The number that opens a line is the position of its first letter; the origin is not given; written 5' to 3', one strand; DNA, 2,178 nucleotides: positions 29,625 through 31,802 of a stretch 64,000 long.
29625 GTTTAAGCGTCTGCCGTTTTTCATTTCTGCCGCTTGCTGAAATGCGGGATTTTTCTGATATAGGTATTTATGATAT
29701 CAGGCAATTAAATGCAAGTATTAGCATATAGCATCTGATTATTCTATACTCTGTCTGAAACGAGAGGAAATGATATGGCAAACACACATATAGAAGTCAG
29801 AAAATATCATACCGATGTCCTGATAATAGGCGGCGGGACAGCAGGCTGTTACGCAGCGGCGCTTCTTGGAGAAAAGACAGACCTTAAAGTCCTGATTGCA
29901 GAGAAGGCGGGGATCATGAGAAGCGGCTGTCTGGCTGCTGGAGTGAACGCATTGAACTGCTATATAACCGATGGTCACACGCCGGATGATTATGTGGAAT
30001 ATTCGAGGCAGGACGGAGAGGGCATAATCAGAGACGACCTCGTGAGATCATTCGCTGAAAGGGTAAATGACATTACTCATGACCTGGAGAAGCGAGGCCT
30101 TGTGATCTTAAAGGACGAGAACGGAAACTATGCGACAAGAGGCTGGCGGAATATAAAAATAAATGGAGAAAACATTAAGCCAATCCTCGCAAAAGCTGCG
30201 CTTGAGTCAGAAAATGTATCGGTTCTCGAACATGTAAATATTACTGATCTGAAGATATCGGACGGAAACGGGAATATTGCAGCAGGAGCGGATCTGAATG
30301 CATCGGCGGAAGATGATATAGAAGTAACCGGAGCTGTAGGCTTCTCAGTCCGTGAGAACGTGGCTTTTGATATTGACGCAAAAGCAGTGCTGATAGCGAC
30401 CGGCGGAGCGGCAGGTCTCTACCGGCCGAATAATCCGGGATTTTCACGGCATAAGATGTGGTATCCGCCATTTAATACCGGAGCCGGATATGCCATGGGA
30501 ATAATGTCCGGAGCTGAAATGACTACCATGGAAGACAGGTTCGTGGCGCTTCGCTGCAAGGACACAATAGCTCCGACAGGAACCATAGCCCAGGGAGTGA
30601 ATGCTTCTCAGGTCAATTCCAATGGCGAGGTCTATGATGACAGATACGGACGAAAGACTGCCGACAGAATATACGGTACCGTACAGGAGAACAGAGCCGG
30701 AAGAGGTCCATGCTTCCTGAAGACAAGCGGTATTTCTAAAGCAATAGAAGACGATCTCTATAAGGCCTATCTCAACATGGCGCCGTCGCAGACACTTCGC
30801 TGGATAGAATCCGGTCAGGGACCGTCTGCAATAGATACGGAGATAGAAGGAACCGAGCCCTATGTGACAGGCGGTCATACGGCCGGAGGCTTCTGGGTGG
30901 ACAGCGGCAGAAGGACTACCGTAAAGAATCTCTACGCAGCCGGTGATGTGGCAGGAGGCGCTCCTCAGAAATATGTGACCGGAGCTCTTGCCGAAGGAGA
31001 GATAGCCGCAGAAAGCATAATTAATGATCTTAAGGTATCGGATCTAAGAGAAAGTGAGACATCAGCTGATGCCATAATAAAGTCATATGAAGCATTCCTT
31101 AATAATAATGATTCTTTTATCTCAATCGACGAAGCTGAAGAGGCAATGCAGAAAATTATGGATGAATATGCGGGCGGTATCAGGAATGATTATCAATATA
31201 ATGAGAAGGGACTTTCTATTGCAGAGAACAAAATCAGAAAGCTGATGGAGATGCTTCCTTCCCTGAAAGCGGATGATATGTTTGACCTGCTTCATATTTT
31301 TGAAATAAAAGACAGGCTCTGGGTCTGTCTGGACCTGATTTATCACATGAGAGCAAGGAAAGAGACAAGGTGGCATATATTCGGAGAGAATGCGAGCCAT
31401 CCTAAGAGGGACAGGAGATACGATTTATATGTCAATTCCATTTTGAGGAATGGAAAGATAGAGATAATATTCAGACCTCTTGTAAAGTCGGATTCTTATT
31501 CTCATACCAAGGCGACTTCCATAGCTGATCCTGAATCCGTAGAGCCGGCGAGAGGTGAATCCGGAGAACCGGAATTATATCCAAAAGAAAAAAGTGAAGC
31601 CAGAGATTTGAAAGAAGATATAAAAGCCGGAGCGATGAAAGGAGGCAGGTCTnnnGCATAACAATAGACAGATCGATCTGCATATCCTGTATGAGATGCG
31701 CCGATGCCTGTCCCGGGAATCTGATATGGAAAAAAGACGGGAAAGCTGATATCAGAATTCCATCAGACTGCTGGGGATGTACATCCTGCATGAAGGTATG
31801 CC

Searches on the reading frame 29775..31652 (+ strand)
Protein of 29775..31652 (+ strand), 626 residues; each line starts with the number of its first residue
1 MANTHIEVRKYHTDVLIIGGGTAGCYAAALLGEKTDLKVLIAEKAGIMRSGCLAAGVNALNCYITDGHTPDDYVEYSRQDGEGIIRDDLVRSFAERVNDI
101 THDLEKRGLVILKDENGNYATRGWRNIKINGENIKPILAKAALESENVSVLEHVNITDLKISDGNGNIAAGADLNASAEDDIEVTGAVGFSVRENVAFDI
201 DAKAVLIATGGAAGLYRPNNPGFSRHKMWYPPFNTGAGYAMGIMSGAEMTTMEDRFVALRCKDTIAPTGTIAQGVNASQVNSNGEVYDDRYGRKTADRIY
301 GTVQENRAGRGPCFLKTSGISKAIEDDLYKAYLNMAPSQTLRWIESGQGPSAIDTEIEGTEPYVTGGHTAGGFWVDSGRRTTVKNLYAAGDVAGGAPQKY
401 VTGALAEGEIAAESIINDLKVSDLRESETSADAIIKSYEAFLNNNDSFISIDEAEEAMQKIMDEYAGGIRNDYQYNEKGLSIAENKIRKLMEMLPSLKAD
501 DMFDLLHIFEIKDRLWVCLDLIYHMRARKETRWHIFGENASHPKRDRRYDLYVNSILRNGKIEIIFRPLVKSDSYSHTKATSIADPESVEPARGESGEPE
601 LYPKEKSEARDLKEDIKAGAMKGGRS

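Call 7: search_protein_families(library=pfam, proteins=[window:29775-31652:+], max_evalue=0.1)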
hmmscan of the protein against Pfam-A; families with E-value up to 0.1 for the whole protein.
window:29775-31652:+ (626 aa): 11 families
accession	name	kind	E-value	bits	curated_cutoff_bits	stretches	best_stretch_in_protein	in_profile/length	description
PF00890.30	FAD_binding_2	-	6.9e-23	81.9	20.4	1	14-395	1-402/414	FAD binding domain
PF07992.20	Pyr_redox_2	-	4e-09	36.8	26.1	2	14-212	2-110/291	Pyridine nucleotide-disulphide oxidoreductase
PF03486.20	HI0933_like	-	7.4e-05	22.7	50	1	14-81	2-67/244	HI0933-like protein Rossmann domain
PF01946.23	Thi4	-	8.5e-05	22.3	26.2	1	12-45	17-50/235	Thi4 family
PF13450.12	NAD_binding_8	-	0.0014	19.3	21.9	1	17-45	1-28/68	NAD(P)-binding Rossmann-like domain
PF12831.13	FAD_oxidored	-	0.0014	18.5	27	1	14-163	1-118/416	FAD dependent oxidoreductase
PF04820.20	Trp_halogenase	-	0.004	16.5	21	1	14-52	1-42/458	Tryptophan halogenase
PF01266.30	DAO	-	0.0043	17.1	27.9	1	14-141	1-122/353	FAD dependent oxidoreductase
PF05834.18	Lycopene_cycl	-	0.021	14.3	23.4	1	14-43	1-31/380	Lycopene cyclase protein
PF02910.25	Succ_DH_flav_C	-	0.04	14.3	20.8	1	456-570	2-117/130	Fumarate reductase flavoprotein C-term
PF01494.25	FAD_binding_3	-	0.041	13.5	22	1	13-34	2-23/349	FAD binding domain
